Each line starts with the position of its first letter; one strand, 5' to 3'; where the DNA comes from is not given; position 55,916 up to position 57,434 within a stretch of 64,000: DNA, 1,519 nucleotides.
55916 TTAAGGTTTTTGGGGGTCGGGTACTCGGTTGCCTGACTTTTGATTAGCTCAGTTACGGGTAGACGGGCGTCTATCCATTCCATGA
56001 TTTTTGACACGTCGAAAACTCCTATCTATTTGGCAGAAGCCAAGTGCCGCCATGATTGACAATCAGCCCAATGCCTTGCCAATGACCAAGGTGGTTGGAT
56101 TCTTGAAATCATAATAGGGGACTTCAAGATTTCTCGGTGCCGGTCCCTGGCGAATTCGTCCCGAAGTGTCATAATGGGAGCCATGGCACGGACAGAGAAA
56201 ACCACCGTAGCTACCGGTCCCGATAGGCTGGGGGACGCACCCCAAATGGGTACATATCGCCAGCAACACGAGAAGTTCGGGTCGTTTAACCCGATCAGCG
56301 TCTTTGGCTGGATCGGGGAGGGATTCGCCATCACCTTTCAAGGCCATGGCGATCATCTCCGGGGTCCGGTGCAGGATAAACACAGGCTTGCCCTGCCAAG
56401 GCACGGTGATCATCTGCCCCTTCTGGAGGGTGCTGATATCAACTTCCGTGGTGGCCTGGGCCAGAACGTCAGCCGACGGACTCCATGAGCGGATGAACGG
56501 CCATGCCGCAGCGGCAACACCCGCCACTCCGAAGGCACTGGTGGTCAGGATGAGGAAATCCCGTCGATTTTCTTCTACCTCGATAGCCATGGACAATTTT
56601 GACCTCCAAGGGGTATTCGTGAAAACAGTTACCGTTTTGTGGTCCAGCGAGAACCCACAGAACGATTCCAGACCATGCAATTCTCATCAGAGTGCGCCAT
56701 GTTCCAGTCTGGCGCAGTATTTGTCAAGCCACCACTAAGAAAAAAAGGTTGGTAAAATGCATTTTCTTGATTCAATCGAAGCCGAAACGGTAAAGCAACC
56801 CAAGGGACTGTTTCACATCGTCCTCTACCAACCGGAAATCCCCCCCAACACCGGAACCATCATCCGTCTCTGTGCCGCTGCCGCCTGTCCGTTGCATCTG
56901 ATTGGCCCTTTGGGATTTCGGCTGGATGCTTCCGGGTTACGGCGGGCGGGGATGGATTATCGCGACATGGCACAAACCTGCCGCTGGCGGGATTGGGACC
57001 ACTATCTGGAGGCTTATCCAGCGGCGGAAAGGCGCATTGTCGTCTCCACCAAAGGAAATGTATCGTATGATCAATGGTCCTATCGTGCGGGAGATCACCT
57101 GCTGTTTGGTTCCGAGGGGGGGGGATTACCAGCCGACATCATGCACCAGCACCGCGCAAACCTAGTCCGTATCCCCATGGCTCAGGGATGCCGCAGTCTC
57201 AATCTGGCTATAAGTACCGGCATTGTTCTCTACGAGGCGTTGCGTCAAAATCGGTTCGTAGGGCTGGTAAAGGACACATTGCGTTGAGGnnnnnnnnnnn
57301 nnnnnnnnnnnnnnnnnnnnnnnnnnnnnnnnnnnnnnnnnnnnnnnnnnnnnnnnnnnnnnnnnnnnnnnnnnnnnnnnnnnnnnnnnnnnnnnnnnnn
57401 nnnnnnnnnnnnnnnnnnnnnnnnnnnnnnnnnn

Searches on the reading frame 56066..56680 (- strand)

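Call 62: search_protein_families(library=pfam, proteins=[window:56066-56680:-], max_evalue=0.00001)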
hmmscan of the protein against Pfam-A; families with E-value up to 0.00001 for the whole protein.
window:56066-56680:- (205 aa): 2 families
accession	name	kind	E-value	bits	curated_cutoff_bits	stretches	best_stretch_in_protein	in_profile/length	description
PF10399.14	UCR_Fe-S_N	-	3.3e-15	55.7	24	1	32-69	4-41/41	Ubiquitinol-cytochrome C reductase Fe-S subunit TAT signal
PF00355.32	Rieske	-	1.6e-10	41.2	20.3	1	132-186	32-85/88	Rieske [2Fe-2S] domain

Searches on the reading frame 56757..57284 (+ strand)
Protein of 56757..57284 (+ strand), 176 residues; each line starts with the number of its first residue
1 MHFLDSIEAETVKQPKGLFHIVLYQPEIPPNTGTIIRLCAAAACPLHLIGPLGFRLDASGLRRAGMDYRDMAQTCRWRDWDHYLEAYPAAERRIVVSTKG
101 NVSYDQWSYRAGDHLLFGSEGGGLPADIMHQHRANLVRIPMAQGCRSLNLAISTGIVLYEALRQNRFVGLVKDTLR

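Call 62: search_protein_families(library=pfam, proteins=[window:56757-57284:+], max_evalue=0.00001)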
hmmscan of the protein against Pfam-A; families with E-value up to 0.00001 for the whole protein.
window:56757-57284:+ (176 aa): 1 family
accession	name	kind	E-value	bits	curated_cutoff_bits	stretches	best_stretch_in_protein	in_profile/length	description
PF00588.24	SpoU_methylase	-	4.4e-30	105.1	29.7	1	19-159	2-142/142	SpoU rRNA Methylase family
